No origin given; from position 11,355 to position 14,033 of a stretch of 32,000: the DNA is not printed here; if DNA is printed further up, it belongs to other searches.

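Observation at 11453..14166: PHP phosphoesterase / SMC-like ATPase fusion with an overlapping small acidic ORF: candidate two-gene defence module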

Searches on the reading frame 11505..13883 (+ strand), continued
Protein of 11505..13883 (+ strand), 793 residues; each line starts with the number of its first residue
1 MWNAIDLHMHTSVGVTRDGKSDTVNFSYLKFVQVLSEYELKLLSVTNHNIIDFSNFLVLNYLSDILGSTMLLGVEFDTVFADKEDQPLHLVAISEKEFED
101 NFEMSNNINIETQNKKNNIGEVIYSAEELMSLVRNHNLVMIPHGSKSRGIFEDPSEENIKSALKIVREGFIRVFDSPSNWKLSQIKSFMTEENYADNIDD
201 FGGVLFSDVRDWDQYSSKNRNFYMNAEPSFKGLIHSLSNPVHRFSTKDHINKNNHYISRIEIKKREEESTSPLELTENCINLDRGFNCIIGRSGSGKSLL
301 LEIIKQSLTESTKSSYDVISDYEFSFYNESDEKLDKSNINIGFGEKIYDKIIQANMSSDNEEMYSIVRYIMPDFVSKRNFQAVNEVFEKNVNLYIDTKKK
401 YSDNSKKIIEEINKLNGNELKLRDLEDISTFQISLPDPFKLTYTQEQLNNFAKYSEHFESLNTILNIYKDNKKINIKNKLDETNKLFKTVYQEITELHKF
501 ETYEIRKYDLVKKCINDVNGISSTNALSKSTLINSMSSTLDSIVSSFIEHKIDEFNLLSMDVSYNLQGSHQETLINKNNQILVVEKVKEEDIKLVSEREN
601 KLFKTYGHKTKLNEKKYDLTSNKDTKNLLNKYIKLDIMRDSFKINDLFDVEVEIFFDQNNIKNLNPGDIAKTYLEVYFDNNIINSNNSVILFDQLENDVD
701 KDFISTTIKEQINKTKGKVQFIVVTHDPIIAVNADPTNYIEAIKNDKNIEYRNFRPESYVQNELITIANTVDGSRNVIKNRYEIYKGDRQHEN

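Call 75: get_annotated_region(hit=H3, flank=4000)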
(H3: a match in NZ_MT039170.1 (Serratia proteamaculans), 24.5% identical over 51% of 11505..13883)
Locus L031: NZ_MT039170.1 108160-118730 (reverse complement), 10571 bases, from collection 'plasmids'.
description: Serratia proteamaculans strain AGR96X plasmid unnamed1, complete sequence
organism: Serratia proteamaculans (NCBI taxid 28151)
taxonomy: Bacteria; Pseudomonadota; Gammaproteobacteria; Enterobacterales; Yersiniaceae; Serratia; Serratia proteamaculans
host: -; source: -; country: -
typing (MOB-suite, as given by PLSDB): conjugative; replicon rep_cluster_1057; relaxase MOBP; mating-pair formation MPF_I
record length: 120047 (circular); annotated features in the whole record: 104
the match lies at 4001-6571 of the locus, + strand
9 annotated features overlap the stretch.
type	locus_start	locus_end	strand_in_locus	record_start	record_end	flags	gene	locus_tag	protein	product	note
CDS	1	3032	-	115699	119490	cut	-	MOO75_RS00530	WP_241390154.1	DNA-binding protein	-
CDS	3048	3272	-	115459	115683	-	-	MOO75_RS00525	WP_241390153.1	hypothetical protein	-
CDS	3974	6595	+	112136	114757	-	-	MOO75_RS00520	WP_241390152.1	TrlF family AAA-like ATPase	-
CDS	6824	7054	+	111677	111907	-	vapB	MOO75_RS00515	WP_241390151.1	type II toxin-antitoxin system VapB family antitoxin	-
CDS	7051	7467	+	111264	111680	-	-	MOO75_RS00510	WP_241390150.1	type II toxin-antitoxin system VapC family toxin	-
CDS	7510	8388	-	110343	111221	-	-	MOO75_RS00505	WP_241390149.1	restriction endonuclease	GO:0009307 - DNA restriction-modification system [Evidence IEA]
CDS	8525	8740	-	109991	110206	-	-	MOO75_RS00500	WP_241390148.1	hypothetical protein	-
CDS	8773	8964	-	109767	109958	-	-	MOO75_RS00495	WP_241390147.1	hypothetical protein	-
CDS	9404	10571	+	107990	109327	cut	-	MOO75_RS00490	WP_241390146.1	hypothetical protein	-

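Call 83: search_dna_similar(query=window:11505-13883:+, collection=phages, mode=protein, max_evalue=0.01, max_rows=15)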
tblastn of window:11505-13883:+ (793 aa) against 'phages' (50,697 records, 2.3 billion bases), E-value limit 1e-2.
No match.

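Call 84: find_related_loci(query=A1, collection=viral_contigs, flank=6000)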
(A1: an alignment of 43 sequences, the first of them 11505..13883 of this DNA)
Query A1 (793 aa) in viral_contigs; peptide patterns used: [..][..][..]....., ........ (x = any residue, [..] = any of these).
64 stretches matched a pattern; 1 encode a relative of the query (tblastn E <= 1e-3); 1 distinct loci.
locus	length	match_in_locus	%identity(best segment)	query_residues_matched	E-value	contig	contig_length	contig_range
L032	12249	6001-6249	29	656-737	4e-6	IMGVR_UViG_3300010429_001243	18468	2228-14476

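Call 94: search_protein_families(library=pfam, alignment_id=A1, max_evalue=0.01)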
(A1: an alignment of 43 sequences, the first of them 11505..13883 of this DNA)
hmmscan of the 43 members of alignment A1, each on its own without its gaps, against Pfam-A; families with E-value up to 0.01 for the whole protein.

A. member 1, window:11505-13883:+ (793 aa): 4 families
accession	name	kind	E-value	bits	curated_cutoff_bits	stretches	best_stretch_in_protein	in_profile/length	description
PF13476.12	AAA_23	-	5.7e-07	30.8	27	1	280-494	15-200/201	AAA domain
PF13304.12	AAA_21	-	1.1e-06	29.3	27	0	286-470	1-191/304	AAA domain, putative AbiEii toxin, Type IV TA system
PF02463.25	SMC_N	-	0.00081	19.3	40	1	279-350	19-84/220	RecF/RecN/SMC N terminal domain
PF13401.12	AAA_22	-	0.0043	17.8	27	0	283-415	4-96/130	AAA domain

B. families by the number of members that match (of 43 scanned): 19 families
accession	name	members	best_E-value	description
PF13304.12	AAA_21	31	3.7e-08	AAA domain, putative AbiEii toxin, Type IV TA system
PF02463.25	SMC_N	19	2e-07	RecF/RecN/SMC N terminal domain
PF00005.33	ABC_tran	14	0.0021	ABC transporter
PF13401.12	AAA_22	10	0.0019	AAA domain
PF02811.25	PHP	9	1.8e-06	PHP domain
PF13476.12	AAA_23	6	5.7e-07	AAA domain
PF03193.22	RsgA_GTPase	6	0.00028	RsgA GTPase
PF13555.12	AAA_29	4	0.0014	P-loop containing region of AAA domain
PF00910.28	RNA_helicase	2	0.00042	RNA helicase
PF14084.11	DUF4264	1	0.00034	Protein of unknown function (DUF4264)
PF01612.26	DNA_pol_A_exo1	1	0.0036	3'-5' exonuclease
PF07728.20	AAA_5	1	0.0045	AAA domain (dynein-related subfamily)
PF00485.24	PRK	1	0.0054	Phosphoribulokinase / Uridine kinase family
PF10923.14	BrxC_BrxD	1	0.0057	BREX system ATP-binding protein BrxC/D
PF03586.18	Herpes_UL36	1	0.0067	Herpesvirus UL36 tegument protein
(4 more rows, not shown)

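Call 95: find_encoding_contigs(protein=P0294, flank=3000, max_places=2)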
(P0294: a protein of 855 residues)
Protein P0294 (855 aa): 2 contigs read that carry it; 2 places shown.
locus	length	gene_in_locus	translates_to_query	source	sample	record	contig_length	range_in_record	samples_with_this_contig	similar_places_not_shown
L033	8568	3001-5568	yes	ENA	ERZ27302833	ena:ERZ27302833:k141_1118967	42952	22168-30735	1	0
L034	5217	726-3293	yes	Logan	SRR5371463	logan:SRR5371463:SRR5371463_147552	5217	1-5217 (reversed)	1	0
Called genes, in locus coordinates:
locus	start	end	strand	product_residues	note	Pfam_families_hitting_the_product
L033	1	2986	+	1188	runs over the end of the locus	PF02384:N6_Mtase (faint), PF20473:MmeI_Mtase (weak), PF07669:Eco57I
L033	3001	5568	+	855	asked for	PF02811:PHP (weak)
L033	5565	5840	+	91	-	-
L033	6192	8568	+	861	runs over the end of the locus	PF08665:PglZ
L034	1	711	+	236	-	?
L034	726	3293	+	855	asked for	PF02811:PHP (weak)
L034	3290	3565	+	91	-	-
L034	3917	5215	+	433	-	?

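Call 96: find_encoding_contigs(protein=P0280, flank=3000, max_places=2)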
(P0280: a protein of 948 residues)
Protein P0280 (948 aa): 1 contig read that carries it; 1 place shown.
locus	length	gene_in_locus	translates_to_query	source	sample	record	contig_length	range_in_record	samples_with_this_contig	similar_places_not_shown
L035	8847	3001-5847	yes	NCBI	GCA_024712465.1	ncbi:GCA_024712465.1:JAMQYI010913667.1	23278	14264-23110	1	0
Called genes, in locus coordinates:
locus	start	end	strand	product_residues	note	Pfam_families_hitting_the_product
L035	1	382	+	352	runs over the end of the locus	PF01073:3Beta_HSD, PF01370:Epimerase, PF02719:Polysacc_synt_2 (weak), PF16363:GDP_Man_Dehyd, PF07993:NAD_binding_4, PF13460:NAD_binding_10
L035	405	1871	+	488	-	PF02350:Epimerase_2 (weak), PF04464:Glyphos_transf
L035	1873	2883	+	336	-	PF00535:Glycos_transf_2, PF10111:Glyco_tranf_2_2 (faint)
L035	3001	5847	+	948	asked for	PF02463:SMC_N (weak), PF13304:AAA_21 (weak)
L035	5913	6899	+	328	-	PF08795:DUF1796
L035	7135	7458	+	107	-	-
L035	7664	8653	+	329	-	PF00294:PfkB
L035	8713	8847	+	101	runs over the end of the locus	?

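Call 97: find_encoding_contigs(protein=P0263, flank=3000, max_places=2)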
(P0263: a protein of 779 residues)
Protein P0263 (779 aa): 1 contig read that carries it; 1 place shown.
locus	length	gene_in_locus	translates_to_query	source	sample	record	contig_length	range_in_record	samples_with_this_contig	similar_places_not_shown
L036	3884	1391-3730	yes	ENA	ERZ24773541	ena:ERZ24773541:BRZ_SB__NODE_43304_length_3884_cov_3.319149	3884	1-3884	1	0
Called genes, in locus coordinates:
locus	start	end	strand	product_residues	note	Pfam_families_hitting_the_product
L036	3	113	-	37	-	?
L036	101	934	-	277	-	-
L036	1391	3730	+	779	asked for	PF13304:AAA_21 (faint)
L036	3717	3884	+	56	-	?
